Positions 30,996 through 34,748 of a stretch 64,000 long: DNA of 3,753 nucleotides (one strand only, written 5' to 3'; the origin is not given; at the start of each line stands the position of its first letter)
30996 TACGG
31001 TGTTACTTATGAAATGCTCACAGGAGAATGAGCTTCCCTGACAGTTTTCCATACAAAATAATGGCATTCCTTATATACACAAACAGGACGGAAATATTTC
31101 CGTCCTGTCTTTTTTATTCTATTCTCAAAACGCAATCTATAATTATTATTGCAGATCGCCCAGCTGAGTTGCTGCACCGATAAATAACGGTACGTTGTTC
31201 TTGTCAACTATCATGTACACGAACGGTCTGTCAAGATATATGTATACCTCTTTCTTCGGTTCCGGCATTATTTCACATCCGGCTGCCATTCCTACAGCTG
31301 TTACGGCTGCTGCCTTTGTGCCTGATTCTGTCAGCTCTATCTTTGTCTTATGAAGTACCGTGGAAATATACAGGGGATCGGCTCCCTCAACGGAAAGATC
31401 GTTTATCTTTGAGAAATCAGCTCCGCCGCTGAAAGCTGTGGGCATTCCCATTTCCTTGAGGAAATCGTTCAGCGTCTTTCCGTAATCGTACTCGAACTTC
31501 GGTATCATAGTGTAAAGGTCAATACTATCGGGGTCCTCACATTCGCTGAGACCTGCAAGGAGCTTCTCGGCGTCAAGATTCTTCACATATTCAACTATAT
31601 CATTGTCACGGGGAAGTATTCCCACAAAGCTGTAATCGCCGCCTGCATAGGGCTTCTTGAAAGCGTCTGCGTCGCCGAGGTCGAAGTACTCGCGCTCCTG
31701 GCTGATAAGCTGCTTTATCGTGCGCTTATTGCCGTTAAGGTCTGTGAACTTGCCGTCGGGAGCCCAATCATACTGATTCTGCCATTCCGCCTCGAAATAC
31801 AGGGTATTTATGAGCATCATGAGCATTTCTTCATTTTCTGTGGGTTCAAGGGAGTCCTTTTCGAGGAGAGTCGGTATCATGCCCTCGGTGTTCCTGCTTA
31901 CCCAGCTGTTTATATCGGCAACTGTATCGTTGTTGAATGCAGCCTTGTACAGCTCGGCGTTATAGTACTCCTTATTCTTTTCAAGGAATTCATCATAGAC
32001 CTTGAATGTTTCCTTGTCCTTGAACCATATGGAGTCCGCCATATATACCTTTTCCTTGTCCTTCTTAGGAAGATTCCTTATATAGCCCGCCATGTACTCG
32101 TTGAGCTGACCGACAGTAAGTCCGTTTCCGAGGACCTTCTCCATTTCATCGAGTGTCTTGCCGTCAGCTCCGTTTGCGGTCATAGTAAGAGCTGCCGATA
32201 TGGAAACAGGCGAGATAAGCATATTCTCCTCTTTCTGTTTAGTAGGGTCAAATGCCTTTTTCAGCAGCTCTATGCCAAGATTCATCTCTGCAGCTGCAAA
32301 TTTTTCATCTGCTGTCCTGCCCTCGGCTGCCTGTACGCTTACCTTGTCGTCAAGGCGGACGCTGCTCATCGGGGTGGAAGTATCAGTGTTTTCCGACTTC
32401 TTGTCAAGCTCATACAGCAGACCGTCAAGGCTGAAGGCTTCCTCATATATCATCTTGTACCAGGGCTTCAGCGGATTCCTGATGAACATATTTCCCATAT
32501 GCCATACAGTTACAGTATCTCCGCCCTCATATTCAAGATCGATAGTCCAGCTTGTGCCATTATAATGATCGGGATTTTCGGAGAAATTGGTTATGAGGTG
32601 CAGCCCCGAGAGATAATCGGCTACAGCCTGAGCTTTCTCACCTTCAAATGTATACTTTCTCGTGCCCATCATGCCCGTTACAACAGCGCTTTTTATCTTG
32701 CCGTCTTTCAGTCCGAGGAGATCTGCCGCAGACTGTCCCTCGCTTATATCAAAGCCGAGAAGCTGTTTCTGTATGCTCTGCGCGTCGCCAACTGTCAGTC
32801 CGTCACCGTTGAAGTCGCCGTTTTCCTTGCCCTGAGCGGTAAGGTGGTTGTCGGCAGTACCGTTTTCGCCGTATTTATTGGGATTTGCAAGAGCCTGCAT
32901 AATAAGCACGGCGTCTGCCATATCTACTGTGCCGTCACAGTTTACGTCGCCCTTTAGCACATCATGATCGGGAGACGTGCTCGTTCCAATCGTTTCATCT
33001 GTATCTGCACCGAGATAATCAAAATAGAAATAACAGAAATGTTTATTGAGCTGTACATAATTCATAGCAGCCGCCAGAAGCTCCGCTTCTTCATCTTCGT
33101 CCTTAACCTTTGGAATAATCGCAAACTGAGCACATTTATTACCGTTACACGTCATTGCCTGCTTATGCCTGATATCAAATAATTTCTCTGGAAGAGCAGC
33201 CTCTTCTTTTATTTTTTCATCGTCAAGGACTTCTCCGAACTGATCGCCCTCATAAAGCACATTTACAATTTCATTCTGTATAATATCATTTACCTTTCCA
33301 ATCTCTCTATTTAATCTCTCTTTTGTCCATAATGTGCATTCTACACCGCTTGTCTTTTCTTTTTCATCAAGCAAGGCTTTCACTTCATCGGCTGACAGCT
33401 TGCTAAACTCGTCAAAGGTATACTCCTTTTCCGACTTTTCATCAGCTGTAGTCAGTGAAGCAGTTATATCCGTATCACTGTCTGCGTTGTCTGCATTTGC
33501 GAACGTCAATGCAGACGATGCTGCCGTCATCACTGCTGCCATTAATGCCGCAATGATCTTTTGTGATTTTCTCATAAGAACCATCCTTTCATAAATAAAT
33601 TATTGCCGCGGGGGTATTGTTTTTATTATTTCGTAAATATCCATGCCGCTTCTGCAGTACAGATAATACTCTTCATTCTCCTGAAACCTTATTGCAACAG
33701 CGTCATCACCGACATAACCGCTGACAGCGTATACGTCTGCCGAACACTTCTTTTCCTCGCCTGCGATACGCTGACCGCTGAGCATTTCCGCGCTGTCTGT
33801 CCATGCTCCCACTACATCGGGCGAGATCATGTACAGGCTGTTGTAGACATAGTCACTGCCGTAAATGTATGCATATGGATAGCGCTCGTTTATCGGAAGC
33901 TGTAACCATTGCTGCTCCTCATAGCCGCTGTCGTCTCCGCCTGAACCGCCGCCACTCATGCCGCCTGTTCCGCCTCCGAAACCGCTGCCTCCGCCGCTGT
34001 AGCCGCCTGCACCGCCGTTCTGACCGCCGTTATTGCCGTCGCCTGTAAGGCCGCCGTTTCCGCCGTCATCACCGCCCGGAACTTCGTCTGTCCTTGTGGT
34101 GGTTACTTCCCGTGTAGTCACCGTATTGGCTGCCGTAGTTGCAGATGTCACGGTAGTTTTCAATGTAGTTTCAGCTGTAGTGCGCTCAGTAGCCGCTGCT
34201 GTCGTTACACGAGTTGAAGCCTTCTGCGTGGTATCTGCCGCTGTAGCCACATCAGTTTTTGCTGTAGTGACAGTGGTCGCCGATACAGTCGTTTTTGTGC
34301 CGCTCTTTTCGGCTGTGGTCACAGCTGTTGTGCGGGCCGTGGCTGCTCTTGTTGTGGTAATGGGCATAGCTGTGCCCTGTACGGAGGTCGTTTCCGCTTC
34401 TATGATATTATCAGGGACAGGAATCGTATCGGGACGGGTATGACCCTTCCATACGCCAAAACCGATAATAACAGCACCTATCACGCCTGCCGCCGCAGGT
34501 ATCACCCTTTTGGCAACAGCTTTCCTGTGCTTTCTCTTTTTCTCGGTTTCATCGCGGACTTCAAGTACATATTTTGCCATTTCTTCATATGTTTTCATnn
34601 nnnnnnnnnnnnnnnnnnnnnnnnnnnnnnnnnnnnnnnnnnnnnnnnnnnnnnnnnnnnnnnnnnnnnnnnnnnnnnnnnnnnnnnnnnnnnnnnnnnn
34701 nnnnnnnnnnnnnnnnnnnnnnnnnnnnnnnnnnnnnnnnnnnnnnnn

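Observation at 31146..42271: Two paralogous 'ECF sigma / Thr-rich membrane protein / dockerin protein' cassettes: a possible cellulosome-linked signalling module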

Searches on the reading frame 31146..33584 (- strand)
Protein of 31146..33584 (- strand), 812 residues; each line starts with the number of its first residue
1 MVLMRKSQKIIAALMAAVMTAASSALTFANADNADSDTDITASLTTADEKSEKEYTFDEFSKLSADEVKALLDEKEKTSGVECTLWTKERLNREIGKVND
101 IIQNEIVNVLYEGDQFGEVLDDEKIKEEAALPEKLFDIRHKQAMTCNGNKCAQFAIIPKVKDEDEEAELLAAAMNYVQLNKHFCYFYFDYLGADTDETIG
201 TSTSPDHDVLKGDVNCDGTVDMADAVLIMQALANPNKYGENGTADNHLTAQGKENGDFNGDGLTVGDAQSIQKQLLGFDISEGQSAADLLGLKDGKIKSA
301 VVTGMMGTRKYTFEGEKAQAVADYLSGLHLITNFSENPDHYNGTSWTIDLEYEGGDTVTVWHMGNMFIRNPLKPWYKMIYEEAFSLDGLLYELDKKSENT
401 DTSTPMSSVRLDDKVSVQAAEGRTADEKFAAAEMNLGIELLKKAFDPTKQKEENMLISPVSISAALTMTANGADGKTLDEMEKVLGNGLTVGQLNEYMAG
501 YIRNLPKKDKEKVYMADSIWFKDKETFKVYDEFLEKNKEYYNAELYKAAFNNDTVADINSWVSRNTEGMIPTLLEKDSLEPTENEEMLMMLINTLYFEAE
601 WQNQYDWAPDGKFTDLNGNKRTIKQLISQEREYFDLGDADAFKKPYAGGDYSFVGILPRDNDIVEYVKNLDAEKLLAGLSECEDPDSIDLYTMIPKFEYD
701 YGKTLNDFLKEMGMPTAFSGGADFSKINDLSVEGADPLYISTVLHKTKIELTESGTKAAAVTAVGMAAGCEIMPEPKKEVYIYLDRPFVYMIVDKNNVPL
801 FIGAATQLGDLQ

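Call 3: search_protein_families(library=pfam, proteins=[window:31146-33584:-], max_evalue=0.01)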
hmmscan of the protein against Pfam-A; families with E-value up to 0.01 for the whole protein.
window:31146-33584:- (812 aa): 2 families
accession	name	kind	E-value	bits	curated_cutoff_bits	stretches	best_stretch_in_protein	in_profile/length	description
PF00079.25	Serpin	-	7.8e-75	252.8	27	1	433-805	3-367/370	Serpin (serine protease inhibitor)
PF00404.24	Dockerin_1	-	4e-06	27.4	22.9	1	211-262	1-42/57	Dockerin type I domain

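Call 4: search_protein_families(library=ncbifam, proteins=[window:31146-33584:-], max_evalue=0.01)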
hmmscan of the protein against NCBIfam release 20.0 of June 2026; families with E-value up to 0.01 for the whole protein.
window:31146-33584:- (812 aa): 0 families

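Call 69: search_solved_structures(query=window:31146-33584:-, max_evalue=1e-20)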
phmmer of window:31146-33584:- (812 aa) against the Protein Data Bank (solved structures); distinct sequences matched with E-value up to 1e-20: 98 (the best 60 are shown).
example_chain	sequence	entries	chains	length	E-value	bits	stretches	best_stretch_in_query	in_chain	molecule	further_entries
2pee_A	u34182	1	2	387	6.8e-77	262.8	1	409-806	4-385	Serine protease inhibitor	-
2vh4_A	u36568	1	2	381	3.4e-76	260.5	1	414-806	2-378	TENGPIN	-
2pef_A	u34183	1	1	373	1.8e-75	258.1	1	424-806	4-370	Serine protease inhibitor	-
5ncs_A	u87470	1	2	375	2.6e-36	128.6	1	451-805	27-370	Serpin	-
5cdx_A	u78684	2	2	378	2.3e-33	118.9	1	422-804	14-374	Conserpin | Conserpin in the latent state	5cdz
7pmu_A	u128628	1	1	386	5.1e-33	117.7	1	429-805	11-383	Serpin-8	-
5ce0_A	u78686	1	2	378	7.9e-33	117.1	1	422-804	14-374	Native conserpin with Z-variant (E342K)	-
5ncu_A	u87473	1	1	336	1.9e-32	115.8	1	451-767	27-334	Serpin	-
5nct_A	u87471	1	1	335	2.1e-32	115.7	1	451-766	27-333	Serpin-type proteinase inhibitor, miropin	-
6ee5_A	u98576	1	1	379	2.4e-32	115.5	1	422-804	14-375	Conserpin-AATRCL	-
5ncw_A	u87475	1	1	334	2.9e-32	115.2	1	451-766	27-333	Serpin-type proteinase inhibitor, miropin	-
4p0f_A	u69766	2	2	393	4.3e-32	114.7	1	450-808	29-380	Serine protease inhibitor 4, isoform B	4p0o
4ga7_A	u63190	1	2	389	6.1e-31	110.9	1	451-803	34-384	Leukocyte elastase inhibitor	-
2b4x_L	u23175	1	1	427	1.8e-29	106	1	448-803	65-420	Antithrombin-III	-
1ant_L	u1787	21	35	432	1.8e-29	106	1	448-803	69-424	ANTITHROMBIN | ANTITHROMBIN III | PROTEIN (ANTITHROMBIN-III)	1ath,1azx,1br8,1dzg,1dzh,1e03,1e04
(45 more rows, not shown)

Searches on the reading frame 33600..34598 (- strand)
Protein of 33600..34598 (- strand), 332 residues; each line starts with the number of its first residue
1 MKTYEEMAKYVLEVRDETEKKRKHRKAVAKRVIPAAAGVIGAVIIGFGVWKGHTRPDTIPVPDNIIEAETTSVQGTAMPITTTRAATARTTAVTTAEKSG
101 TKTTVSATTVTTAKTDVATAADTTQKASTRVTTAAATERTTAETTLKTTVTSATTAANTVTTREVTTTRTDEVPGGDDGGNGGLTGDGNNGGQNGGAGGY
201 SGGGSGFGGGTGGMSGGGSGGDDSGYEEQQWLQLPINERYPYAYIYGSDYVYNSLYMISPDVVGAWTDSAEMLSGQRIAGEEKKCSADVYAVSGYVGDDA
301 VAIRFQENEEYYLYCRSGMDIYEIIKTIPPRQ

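Call 3: search_protein_families(library=pfam, proteins=[window:33600-34598:-], max_evalue=0.01)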
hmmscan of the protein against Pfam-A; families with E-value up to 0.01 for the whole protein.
window:33600-34598:- (332 aa): 0 families

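Call 4: search_protein_families(library=ncbifam, proteins=[window:33600-34598:-], max_evalue=0.01)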
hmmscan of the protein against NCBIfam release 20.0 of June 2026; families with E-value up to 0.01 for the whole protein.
window:33600-34598:- (332 aa): 1 family
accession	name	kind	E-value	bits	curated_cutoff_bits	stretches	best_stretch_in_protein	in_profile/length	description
NF007065.0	PRK09510.1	equivalog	0.0006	18.9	213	1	85-206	180-296/387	cell envelope integrity protein TolA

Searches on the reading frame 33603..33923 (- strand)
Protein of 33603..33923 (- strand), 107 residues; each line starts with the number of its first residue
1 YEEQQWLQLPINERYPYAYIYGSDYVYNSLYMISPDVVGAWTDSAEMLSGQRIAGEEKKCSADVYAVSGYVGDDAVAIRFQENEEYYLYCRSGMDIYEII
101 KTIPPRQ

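Call 43: find_homologous_proteins(query=window:33603-33923:-, max_evalue=0.001)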
Query seq(107 aa) (107 aa): 1 proteins with E <= 0.001 among 1 candidates.
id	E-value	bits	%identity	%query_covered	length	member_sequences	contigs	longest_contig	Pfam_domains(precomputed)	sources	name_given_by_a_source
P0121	4.4e-35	138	62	94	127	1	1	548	-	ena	-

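Call 64: search_protein_representatives(protein=window:33603-33923:-)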
Query: 107 residues. Proteins with E-value up to 0.001 (for the whole library): 15; up to 1e-10: 10; up to 1e-30: 3. The best 15 are listed.
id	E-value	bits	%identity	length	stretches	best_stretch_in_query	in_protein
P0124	4.8e-36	139.6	61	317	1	1-107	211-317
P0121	1.4e-35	138.1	62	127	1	4-105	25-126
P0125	2.4e-31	124.5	58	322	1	3-105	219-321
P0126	5.1e-25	104.1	53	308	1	3-107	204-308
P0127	3.0e-18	82.3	45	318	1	5-105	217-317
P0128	2.6e-14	69.7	38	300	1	5-106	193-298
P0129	4.1e-13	65.8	38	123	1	4-106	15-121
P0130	1.9e-12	63.7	37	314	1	5-106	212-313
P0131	4.0e-12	62.6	43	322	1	5-106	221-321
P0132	4.0e-11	59.4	37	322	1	5-103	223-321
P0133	3.9e-07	46.6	36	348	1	5-103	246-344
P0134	6.0e-06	42.8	34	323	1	6-102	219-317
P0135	7.8e-06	42.4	31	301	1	5-106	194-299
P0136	3.2e-04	37.2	37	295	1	4-89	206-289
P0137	5.9e-04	36.4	35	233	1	5-92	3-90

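Call 74: predict_structure(alignment_id=A3)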
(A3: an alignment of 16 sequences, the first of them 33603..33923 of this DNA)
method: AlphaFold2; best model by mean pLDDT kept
length: 107 residues; sequences in the alignment: 16
mean_pLDDT: 93.1   pTM: 0.85
mean pLDDT of the five models: 93.1, 92.8, 92.7, 92.7, 92.1
residues with pLDDT >= 90: 82; 70-90: 24; 50-70: 1; < 50: 0
segments of 3 or more residues with pLDDT < 50: none
pLDDT, mean of each block of 10 residues (from residue 1): 89 97 94 96 97 95 94 92 95 87 86
secondary structure, 60 per line:
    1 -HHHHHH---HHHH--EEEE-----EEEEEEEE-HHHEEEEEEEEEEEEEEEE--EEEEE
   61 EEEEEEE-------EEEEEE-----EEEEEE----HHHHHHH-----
elements in order: H2-7 H11-14 E17-20 E26-33 E38-53 E56-67 E75-80 E86-91 H96-102

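Call 77: fold_search(model_id=the predicted structure, library=pdb)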
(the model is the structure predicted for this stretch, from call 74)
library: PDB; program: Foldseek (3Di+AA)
matches with E <= 10: 368; with E <= 0.001: 0
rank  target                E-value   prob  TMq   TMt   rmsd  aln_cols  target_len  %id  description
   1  2n2e_MODEL_1_A        1.8e-01  0.96  0.44  0.43   4.6        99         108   10  NMR solution structure of the C-terminal domain of NisI, a lipoprotein from Lactococcus lactis which confers i (released 2015-10-21)
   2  7b28_G                2.8e-01  0.13  0.26  0.21  15.8       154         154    8  Complement inhibitor CirpA3 from Rhipicephalus pulchellus (released 2021-12-08)
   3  7b28_F                3.6e-01  0.13  0.26  0.21  13.5       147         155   10  Complement inhibitor CirpA3 from Rhipicephalus pulchellus (released 2021-12-08)
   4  7b28_C                4.0e-01  0.12  0.27  0.21  13.6       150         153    9  Complement inhibitor CirpA3 from Rhipicephalus pulchellus (released 2021-12-08)
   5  3gaq_A                4.2e-01  0.15  0.28  0.20  12.9       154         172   13  Female-specific Histamine-Binding Protein, D24R Mutant (released 2010-02-23)
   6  1qwd_B                4.2e-01  0.13  0.26  0.19  13.6       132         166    8  CRYSTAL STRUCTURE OF A BACTERIAL LIPOCALIN, THE BLC GENE PRODUCT FROM E. COLI (released 2004-04-06)
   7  3hty_H                4.7e-01  0.18  0.29  0.32  14.2       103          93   12  Crystal structure of a lipocalin-like protein (BT_0869) from Bacteroides thetaiotaomicron VPI-5482 at 1.95 A resolutio (released 2009-07-07)
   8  3ebw_A                4.7e-01  0.15  0.29  0.22  13.6       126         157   10  Crystal structure of major allergens, Per a 4 from cockroaches (released 2008-12-02)
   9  3hty_A                5.8e-01  0.15  0.27  0.30  10.6        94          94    7  Crystal structure of a lipocalin-like protein (BT_0869) from Bacteroides thetaiotaomicron VPI-5482 at 1.95 A resolutio (released 2009-07-07)
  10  3g7x_A                6.4e-01  0.15  0.32  0.24  13.2       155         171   16  Female-specific histamine-binding protein 2, D24R mutant (released 2010-02-16)
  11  3hty_I                6.4e-01  0.11  0.25  0.28  14.6       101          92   12  Crystal structure of a lipocalin-like protein (BT_0869) from Bacteroides thetaiotaomicron VPI-5482 at 1.95 A resolutio (released 2009-07-07)
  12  7b28_A                6.4e-01  0.10  0.27  0.21  13.5       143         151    8  Complement inhibitor CirpA3 from Rhipicephalus pulchellus (released 2021-12-08)
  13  7dru_G                7.1e-01  0.21  0.35  0.32   8.8       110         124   11  Crystal Structure of the Dog Lipocalin Allergen Can f 1 (released 2021-11-10)
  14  3brn_A                7.5e-01  0.08  0.24  0.19  12.8       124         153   14  Crystal Structure of AM182 Serotonin Complex (released 2008-04-01)
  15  7l5l_A                7.9e-01  0.12  0.29  0.22  12.9       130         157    6  Crystal structure of the DiB-RM protein (released 2021-10-27)
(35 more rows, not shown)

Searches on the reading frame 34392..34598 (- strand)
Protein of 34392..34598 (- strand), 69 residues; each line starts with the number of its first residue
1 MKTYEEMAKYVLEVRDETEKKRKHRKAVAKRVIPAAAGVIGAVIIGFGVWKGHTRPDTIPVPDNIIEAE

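Call 103: search_protein_families(library=pfam, proteins=[window:34392-34598:-], max_evalue=10)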
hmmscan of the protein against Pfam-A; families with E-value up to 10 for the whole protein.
seq(69 aa): 0 families
